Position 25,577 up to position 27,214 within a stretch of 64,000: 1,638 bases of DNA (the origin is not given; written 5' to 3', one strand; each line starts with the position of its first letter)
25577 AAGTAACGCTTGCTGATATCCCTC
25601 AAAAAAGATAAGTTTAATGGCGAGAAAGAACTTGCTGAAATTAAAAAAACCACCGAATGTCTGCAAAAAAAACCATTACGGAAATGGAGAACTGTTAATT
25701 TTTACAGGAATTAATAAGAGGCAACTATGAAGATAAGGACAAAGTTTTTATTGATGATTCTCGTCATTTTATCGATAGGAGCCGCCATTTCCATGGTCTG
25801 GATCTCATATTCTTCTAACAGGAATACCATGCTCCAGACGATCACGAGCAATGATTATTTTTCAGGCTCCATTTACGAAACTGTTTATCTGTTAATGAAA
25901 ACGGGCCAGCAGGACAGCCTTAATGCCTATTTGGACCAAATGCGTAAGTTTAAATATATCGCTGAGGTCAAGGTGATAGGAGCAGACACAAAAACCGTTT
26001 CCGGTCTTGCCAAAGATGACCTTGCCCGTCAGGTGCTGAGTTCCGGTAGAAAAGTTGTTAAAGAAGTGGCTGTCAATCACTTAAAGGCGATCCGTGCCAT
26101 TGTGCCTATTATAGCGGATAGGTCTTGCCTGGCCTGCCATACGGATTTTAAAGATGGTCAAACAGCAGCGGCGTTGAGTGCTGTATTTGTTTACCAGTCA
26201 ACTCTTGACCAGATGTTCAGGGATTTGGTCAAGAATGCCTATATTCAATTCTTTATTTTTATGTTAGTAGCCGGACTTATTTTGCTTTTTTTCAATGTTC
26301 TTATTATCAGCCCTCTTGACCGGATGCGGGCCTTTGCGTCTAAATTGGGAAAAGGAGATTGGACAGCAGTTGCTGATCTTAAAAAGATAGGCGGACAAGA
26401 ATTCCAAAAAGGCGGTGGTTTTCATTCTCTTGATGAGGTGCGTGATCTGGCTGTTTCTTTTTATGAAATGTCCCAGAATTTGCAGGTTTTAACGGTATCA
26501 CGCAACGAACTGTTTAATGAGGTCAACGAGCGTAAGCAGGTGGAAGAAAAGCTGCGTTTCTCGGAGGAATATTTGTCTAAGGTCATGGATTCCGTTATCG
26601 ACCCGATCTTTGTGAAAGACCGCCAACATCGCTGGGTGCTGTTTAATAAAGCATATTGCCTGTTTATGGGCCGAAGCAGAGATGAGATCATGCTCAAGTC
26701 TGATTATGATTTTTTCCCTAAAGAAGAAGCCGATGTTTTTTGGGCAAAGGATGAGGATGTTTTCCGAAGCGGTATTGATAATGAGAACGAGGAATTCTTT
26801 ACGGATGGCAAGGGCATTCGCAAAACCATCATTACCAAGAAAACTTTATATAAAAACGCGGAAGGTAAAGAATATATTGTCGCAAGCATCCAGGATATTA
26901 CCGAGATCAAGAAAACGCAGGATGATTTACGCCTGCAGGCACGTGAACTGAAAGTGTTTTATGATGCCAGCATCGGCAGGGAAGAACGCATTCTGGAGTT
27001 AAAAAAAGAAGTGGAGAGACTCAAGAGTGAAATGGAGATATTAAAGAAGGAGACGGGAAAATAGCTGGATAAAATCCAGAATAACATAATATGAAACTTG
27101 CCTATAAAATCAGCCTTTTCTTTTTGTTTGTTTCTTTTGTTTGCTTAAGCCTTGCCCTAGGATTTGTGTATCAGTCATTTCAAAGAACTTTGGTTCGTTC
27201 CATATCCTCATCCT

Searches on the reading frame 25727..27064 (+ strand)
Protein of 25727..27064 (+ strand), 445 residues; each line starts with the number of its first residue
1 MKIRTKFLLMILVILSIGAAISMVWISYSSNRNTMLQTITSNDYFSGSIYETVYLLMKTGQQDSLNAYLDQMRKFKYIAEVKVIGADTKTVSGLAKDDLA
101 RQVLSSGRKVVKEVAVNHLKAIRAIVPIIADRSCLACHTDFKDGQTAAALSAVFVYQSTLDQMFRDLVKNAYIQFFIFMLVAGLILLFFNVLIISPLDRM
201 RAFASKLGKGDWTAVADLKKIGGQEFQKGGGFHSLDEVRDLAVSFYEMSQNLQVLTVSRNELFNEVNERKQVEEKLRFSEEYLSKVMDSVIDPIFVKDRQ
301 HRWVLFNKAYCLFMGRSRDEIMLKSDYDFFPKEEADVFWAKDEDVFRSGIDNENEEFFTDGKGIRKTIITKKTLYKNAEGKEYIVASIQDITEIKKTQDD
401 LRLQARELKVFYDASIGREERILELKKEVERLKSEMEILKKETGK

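Call 53: search_protein_families(library=pfam, proteins=[window:25727-27064:+], max_evalue=0.0001)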
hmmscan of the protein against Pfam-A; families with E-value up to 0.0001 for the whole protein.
window:25727-27064:+ (445 aa): 4 families
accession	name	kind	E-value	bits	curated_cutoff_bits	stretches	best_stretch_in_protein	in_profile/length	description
PF08448.16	PAS_4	-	1.1e-08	35.7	23.1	1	288-393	2-107/110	PAS fold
PF00989.32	PAS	-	4.3e-08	33.6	22.6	1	283-355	3-71/113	PAS fold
PF21563.3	Mcp40H-20_sensor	-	4.4e-08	33.9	27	1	50-140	4-97/112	Methyl-accepting chemotaxis sensory transducer, class 40H, sensor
PF13426.13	PAS_9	-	5.5e-06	27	27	1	292-393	2-103/103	PAS domain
